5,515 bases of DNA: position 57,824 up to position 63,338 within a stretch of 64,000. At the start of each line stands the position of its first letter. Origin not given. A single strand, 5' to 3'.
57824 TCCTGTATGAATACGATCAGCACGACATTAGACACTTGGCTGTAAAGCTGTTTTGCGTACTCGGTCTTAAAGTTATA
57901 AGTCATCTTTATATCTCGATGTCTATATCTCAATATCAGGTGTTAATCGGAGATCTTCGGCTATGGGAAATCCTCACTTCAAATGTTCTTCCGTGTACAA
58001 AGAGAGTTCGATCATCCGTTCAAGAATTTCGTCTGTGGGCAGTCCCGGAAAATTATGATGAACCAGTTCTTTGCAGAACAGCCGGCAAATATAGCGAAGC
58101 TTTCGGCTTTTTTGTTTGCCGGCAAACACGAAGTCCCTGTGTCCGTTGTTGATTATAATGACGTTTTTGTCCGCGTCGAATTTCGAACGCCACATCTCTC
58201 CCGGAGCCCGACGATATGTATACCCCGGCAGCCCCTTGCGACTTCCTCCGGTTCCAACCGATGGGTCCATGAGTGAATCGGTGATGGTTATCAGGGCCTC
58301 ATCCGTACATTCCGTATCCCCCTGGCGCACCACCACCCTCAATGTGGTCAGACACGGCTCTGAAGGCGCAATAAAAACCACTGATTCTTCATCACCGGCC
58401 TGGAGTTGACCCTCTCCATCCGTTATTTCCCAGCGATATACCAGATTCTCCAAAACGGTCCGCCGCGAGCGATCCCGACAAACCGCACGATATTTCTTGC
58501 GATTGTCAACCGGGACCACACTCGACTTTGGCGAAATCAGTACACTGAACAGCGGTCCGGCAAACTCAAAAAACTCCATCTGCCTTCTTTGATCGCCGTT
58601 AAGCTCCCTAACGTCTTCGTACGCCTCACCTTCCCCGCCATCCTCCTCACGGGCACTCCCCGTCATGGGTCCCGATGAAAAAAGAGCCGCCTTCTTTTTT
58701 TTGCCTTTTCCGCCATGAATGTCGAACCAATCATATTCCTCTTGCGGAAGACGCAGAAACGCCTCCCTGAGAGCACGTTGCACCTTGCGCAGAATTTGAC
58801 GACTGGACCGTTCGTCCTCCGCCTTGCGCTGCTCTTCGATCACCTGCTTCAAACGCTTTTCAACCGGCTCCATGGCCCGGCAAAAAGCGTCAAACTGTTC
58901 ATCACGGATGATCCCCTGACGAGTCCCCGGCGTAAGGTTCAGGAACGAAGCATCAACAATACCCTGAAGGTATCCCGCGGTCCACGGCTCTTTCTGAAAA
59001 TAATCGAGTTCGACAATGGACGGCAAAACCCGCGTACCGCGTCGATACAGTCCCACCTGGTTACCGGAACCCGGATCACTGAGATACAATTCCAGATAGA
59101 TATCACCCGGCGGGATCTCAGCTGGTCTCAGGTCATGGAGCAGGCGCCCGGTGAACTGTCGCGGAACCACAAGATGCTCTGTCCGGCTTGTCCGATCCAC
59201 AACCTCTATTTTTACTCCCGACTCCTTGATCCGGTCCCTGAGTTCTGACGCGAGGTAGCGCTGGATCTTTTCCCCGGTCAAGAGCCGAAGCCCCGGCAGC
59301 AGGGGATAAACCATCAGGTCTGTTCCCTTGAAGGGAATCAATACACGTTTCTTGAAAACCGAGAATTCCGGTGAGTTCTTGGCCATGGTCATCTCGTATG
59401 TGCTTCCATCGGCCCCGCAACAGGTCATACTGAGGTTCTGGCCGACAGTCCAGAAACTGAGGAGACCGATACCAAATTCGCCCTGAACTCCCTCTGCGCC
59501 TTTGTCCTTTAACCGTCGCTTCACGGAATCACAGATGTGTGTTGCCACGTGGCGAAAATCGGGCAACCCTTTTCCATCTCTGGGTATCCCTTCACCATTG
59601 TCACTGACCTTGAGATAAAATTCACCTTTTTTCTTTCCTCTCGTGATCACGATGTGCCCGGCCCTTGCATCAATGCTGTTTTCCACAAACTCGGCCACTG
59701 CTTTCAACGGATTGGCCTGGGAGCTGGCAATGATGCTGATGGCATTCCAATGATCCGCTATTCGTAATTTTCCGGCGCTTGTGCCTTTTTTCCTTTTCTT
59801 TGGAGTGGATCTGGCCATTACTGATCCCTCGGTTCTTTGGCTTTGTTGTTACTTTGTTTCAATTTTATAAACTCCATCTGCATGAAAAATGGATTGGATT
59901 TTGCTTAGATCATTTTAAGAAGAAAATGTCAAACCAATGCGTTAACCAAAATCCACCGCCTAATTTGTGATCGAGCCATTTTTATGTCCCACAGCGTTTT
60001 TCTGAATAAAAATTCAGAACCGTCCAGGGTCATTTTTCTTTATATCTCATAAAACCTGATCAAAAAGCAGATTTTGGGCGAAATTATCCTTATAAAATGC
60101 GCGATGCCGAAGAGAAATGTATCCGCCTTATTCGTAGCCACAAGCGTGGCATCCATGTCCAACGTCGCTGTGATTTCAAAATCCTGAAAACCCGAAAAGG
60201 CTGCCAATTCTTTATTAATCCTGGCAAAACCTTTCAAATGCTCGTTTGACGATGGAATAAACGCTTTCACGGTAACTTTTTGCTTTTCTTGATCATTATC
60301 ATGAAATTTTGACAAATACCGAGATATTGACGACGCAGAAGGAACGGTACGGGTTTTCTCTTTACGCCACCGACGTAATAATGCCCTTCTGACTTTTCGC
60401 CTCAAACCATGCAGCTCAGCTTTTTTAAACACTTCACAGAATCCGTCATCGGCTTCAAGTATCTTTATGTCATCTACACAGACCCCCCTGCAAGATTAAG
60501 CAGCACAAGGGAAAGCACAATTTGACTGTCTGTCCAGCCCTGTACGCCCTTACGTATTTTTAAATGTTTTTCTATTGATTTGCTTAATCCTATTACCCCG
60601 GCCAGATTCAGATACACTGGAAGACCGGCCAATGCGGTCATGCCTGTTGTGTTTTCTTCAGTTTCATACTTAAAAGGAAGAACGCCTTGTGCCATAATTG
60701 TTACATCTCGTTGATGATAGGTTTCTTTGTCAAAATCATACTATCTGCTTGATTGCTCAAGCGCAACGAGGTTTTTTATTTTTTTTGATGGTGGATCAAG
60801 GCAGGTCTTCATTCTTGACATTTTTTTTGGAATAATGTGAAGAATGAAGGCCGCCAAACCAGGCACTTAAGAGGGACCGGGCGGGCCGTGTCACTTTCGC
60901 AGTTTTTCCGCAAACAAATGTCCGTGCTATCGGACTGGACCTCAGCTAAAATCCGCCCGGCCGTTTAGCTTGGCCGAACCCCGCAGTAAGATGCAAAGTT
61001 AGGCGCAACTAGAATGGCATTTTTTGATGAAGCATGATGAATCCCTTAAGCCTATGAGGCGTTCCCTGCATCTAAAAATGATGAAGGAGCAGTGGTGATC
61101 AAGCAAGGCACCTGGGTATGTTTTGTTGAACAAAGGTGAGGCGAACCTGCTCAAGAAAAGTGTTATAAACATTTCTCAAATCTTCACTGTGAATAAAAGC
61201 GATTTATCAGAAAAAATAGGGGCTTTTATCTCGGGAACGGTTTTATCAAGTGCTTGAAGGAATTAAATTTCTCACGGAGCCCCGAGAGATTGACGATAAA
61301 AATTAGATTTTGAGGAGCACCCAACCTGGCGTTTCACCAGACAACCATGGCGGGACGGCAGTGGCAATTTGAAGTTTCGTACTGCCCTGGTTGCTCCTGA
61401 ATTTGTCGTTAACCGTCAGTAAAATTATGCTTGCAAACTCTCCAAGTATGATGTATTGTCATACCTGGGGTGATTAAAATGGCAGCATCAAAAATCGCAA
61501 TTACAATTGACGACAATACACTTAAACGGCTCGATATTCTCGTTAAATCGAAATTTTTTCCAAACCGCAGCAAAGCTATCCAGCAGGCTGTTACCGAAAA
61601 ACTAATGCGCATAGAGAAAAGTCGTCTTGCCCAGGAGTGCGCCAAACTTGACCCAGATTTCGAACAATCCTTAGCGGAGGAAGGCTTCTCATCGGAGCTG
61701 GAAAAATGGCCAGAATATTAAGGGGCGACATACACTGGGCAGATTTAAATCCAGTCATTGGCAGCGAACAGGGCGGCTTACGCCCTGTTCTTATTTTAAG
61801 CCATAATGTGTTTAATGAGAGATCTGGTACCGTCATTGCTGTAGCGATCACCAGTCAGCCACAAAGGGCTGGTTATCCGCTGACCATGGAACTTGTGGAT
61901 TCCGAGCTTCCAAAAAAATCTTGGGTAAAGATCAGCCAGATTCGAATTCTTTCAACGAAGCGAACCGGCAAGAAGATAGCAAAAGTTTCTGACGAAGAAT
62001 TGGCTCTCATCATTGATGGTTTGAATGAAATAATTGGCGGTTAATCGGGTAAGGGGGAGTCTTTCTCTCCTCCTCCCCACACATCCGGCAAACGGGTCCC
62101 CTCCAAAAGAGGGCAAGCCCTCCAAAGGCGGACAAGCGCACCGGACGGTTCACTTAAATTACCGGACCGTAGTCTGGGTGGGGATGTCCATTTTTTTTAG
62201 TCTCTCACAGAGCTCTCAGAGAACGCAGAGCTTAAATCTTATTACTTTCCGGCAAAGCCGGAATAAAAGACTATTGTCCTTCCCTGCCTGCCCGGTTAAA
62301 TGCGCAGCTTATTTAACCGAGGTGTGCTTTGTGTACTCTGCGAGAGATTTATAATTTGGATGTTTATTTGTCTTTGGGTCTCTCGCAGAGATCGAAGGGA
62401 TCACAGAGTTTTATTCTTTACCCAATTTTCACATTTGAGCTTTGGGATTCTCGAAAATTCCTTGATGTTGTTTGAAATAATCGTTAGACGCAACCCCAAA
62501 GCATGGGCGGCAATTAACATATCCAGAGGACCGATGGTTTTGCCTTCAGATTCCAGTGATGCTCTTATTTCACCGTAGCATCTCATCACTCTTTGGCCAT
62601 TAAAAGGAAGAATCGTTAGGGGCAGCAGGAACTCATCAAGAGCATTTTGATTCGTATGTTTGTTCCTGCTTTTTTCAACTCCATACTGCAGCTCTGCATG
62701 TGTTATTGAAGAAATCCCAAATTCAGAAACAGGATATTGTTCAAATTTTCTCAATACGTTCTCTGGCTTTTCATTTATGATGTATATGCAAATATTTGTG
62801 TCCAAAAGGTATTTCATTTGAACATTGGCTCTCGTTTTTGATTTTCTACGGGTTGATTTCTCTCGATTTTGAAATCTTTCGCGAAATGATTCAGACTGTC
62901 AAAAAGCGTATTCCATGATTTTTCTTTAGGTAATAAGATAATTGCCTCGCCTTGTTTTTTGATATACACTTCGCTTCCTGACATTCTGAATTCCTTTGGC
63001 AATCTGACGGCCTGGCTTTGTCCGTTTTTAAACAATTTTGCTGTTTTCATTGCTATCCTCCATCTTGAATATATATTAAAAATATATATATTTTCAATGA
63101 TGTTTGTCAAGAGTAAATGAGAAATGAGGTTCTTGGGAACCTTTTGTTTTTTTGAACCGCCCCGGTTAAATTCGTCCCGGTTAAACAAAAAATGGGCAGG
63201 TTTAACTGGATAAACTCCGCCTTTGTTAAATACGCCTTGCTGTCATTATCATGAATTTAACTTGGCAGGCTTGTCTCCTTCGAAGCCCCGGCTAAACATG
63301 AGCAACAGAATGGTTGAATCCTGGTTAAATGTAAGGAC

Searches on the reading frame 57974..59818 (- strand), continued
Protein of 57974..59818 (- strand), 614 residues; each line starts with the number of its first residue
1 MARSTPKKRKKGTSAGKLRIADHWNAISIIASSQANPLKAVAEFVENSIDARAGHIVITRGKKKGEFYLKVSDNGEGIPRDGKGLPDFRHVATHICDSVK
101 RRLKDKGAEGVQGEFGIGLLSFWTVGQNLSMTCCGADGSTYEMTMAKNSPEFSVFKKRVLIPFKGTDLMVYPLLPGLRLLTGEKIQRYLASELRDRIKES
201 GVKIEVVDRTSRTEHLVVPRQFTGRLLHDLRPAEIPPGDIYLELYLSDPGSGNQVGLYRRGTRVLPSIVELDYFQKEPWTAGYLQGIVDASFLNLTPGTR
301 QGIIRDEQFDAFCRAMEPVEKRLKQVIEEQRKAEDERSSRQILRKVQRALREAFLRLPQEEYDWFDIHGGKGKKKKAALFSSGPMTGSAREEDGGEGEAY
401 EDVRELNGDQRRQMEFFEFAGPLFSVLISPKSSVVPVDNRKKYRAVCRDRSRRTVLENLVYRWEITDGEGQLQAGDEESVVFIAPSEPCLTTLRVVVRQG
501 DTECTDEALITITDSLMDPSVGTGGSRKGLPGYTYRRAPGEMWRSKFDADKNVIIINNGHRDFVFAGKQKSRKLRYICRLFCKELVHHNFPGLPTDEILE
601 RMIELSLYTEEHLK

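Call 84: find_encoding_contigs(protein=P0403, flank=6000, max_places=3)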
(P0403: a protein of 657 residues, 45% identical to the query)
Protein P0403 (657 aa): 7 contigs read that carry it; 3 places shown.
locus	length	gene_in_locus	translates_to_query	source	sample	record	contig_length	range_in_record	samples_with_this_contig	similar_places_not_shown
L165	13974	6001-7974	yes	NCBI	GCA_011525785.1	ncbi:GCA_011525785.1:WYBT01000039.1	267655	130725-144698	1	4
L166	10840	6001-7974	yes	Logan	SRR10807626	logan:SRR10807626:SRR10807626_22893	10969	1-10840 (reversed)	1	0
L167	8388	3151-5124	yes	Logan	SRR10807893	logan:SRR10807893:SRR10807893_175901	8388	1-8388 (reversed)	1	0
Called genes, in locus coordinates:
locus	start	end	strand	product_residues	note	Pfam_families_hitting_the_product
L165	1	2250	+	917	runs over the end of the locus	-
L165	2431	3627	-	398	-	PF13472:Lipase_GDSL_2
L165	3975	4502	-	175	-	PF08281:Sigma70_r4_2, PF04545:Sigma70_r4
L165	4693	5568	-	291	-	-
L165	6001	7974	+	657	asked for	PF13589:HATPase_c_3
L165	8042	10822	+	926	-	PF20308:TPR-S, PF01734:Patatin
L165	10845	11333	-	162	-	PF00210:Ferritin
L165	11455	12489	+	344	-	PF02805:Ada_Zn_binding, PF12833:HTH_18, PF02870:Methyltransf_1N (weak), PF01035:DNA_binding_1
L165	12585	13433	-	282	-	PF08668:HDOD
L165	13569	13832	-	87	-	-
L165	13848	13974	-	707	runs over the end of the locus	PF11412:DsbD_N, PF02683:DsbD_TM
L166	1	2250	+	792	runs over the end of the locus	?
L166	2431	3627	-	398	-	PF13472:Lipase_GDSL_2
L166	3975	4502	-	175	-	PF08281:Sigma70_r4_2, PF04545:Sigma70_r4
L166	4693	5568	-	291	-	-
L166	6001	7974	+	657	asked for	PF13589:HATPase_c_3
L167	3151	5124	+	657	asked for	PF13589:HATPase_c_3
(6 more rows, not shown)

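Call 85: find_encoding_contigs(protein=P0375, flank=6000, max_places=2)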
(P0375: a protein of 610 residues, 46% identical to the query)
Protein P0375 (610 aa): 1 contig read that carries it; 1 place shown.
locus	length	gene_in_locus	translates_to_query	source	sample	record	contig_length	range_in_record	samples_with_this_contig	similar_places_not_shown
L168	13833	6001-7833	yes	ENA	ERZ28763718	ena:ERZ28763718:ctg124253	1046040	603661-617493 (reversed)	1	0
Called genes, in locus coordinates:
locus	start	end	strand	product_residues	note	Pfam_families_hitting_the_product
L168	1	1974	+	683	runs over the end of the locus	PF01011:PQQ, PF13360:PQQ_2 (weak)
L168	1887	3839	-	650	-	-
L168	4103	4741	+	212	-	-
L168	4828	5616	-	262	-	-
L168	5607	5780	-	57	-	-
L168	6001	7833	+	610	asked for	PF13589:HATPase_c_3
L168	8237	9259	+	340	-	PF00135:COesterase, PF20434:BD-FAE, PF07859:Abhydrolase_3, PF00326:Peptidase_S9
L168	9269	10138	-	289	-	PF08843:AbiEii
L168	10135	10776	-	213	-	-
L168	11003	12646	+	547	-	PF00578:AhpC-TSA, PF08534:Redoxin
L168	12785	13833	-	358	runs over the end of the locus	PF05598:DUF772, PF01609:DDE_Tnp_1, PF13751:DDE_Tnp_1_6 (weak)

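Call 86: find_encoding_contigs(protein=P0422, flank=6000, max_places=2)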
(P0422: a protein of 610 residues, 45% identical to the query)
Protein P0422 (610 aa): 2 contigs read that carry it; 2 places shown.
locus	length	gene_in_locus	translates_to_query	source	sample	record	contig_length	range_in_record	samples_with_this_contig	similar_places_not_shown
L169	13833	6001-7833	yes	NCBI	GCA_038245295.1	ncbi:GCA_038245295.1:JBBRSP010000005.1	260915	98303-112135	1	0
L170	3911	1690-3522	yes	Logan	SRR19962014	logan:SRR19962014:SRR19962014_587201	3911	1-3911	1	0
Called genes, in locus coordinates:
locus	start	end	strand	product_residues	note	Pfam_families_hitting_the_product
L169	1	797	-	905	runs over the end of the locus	PF08335:GlnD_UR_UTase, PF27444:GlnD_3rd, PF24931:ACT_ACR9_3rd (faint), PF01966:HD (faint), PF01842:ACT (faint), PF26956:ACT_ACR_D1 (weak)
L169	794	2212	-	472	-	PF11741:AMIN (faint), PF01520:Amidase_3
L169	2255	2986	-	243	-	PF00106:adh_short, PF08659:KR, PF13561:adh_short_C2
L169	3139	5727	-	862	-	PF01624:MutS_I, PF05188:MutS_II, PF05192:MutS_III, PF05190:MutS_IV, PF00488:MutS_V, PF27441:MutS_C (weak)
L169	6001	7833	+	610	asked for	PF13589:HATPase_c_3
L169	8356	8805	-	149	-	PF19502:DUF6036 (weak)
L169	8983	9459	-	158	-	-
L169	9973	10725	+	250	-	PF01522:Polysacc_deac_1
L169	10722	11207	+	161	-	PF00583:Acetyltransf_1, PF08445:FR47 (faint), PF13673:Acetyltransf_10, PF13508:Acetyltransf_7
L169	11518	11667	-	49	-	-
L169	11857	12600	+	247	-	-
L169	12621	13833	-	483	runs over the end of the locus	-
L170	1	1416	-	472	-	?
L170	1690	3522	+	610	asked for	PF13589:HATPase_c_3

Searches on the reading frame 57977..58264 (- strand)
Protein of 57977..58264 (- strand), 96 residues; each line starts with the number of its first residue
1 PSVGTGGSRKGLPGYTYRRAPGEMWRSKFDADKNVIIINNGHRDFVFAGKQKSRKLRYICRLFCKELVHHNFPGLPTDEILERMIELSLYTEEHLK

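Call 38: search_protein_families(library=pfam, proteins=[window:57977-58264:-], max_evalue=10)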
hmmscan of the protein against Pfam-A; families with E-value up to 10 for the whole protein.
seq(96 aa): 0 families

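Call 63: search_solved_structures(query=A4, max_evalue=10, show_alignments=3)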
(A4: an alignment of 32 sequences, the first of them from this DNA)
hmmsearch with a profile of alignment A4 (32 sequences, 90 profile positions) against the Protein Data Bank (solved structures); distinct sequences matched with E-value up to 10: 0.

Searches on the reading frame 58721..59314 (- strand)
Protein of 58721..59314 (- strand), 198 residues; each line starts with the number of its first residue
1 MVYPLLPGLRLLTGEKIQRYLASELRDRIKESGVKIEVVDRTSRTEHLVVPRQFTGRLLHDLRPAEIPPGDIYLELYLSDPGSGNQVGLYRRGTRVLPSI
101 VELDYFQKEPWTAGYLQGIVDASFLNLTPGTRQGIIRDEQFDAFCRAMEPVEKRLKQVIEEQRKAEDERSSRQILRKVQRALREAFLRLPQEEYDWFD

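Call 38: search_protein_families(library=pfam, proteins=[window:58721-59314:-], max_evalue=10)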
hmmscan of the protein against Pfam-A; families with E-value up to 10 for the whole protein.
seq(198 aa): 2 families
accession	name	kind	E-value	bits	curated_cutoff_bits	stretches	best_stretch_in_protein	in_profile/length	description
PF18602.6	Rap1a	-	0.063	14.2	27.7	1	112-186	25-88/90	Rap1a immunity proteins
PF02538.19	Hydantoinase_B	-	0.16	10.8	26.8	1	141-195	180-234/519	Hydantoinase B/oxoprolinase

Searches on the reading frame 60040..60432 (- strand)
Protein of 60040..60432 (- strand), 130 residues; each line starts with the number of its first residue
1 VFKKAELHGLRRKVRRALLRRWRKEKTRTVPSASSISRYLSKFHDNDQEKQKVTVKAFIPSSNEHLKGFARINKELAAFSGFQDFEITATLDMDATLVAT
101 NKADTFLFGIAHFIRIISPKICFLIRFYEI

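Call 40: search_protein_families(library=pfam, proteins=[window:60040-60432:-], max_evalue=0.01)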
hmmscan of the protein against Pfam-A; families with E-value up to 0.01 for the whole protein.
window:60040-60432:- (130 aa): 1 family
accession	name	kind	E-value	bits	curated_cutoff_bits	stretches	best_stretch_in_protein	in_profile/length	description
PF09179.16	TilS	-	0.0039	17.9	21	1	5-47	4-45/67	TilS substrate binding domain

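Call 76: search_dna_similar(query=window:60040-60432:-, collection=plasmids, mode=protein, max_rows=8, max_evalue=0.001)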
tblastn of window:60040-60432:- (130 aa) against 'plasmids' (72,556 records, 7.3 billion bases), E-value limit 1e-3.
No match.

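Call 79: search_protein_families(library=ncbifam, proteins=[window:60040-60432:-], max_evalue=0.001)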
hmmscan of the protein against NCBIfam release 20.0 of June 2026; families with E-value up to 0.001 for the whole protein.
window:60040-60432:- (130 aa): 0 families

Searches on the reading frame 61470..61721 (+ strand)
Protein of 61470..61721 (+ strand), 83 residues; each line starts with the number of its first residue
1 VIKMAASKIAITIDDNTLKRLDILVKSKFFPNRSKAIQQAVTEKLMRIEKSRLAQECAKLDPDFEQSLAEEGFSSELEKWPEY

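Call 40: search_protein_families(library=pfam, proteins=[window:61470-61721:+], max_evalue=0.01)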
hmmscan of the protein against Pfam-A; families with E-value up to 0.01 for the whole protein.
window:61470-61721:+ (83 aa): 2 families
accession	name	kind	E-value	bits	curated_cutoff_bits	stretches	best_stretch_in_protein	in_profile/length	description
PF17723.7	RHH_8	-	0.00011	22.7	25.4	1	7-49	4-46/119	Ribbon-Helix-Helix transcriptional regulator family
PF01402.27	RHH_1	-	0.0046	17.3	20.5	1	11-45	4-37/39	Ribbon-helix-helix protein, copG family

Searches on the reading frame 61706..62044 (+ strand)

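Call 40: search_protein_families(library=pfam, proteins=[window:61706-62044:+], max_evalue=0.01)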
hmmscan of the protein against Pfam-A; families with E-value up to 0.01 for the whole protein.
window:61706-62044:+ (112 aa): 1 family
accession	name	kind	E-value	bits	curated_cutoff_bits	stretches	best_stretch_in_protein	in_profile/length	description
PF02452.23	PemK_toxin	-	4.2e-29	101.4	23.1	1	6-109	2-108/109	PemK-like, MazF-like toxin of type II toxin-antitoxin system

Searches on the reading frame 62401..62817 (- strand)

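Call 40: search_protein_families(library=pfam, proteins=[window:62401-62817:-], max_evalue=0.01)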
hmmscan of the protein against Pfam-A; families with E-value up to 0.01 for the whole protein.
window:62401-62817:- (138 aa): 1 family
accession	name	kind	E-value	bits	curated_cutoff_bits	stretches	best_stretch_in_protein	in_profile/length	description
PF01850.27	PIN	-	2.8e-15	57.4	23.6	1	3-126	1-119/120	PIN domain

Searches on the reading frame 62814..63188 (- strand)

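Call 40: search_protein_families(library=pfam, proteins=[window:62814-63188:-], max_evalue=0.01)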
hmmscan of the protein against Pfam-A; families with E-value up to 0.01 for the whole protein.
window:62814-63188:- (124 aa): 1 family
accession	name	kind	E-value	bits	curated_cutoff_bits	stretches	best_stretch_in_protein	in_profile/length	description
PF04014.23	MazE_antitoxin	-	5.3e-09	36.3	24.7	1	53-92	2-47/48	Antidote-toxin recognition MazE, bacterial antitoxin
